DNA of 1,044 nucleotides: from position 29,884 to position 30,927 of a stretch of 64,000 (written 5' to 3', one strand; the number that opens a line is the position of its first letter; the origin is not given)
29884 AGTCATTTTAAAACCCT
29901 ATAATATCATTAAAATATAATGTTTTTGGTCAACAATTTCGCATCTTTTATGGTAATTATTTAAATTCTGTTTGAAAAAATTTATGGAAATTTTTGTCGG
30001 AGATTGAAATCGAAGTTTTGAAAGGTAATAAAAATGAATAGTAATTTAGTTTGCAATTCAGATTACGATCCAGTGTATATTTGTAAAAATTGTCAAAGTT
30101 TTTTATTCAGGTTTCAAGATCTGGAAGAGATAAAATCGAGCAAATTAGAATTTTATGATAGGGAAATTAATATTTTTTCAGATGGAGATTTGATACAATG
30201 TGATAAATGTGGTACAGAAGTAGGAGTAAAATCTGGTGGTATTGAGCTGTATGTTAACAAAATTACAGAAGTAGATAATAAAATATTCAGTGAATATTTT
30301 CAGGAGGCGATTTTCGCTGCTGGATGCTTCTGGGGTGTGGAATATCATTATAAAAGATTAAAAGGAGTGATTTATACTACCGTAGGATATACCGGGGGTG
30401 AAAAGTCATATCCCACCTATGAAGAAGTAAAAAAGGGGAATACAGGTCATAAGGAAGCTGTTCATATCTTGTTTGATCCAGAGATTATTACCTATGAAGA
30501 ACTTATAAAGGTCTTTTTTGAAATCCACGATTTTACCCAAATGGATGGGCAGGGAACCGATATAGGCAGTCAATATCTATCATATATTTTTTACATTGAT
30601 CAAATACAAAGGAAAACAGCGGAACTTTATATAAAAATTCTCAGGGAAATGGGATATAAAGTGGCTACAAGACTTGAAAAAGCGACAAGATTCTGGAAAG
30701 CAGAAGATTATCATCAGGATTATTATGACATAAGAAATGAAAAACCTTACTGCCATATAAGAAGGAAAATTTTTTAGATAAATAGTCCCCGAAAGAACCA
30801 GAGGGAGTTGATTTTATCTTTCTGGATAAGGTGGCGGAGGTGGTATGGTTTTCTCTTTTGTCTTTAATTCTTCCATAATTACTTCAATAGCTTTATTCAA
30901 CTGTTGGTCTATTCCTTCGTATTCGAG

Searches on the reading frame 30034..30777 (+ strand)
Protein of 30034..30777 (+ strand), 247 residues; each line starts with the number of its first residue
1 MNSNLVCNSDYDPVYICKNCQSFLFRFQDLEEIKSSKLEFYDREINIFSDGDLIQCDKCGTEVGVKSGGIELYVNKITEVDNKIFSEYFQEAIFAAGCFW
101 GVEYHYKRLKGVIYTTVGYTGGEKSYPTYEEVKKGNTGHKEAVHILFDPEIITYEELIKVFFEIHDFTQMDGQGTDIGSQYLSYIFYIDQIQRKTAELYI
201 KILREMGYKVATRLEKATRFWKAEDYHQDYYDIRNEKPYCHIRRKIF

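Call 72: search_protein_families(library=pfam, proteins=[window:30034-30777:+], max_evalue=0.001)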
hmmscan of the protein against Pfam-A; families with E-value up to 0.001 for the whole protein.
window:30034-30777:+ (247 aa): 1 family
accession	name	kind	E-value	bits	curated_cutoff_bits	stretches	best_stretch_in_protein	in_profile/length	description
PF01625.27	PMSR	-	5.5e-55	186.2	23.7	1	91-241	1-153/153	Peptide methionine sulfoxide reductase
